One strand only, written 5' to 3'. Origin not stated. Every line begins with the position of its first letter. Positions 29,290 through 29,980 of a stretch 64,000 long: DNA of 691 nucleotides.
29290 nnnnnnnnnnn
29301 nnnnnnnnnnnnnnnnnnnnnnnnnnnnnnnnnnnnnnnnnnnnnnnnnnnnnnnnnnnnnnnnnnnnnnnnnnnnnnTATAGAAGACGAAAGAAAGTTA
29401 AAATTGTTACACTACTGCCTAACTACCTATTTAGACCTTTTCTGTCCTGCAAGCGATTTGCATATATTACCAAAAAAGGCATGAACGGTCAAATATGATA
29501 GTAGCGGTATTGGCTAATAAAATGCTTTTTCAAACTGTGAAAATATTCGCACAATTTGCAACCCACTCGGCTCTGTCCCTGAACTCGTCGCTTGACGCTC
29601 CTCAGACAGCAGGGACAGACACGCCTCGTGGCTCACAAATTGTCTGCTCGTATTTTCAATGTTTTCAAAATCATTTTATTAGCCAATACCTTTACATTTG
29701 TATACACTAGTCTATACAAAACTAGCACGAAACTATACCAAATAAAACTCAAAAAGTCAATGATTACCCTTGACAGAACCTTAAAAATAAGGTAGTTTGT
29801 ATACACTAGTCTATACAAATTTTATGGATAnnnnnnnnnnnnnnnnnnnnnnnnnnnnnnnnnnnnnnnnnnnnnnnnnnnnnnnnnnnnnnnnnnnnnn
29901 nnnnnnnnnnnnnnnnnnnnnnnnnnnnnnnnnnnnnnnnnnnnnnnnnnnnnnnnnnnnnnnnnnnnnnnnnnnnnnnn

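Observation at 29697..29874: Twin 24-bp near-palindromes bracketing the promoter of a small HTH protein, divergent from the ECF sigma gene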

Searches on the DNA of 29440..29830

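Call 53: search_rna_families(source=window, start=29440, end=29830, threshold=evalue, max_evalue=1)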
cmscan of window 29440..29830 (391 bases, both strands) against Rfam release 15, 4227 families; matches with E-value up to 1: 0.
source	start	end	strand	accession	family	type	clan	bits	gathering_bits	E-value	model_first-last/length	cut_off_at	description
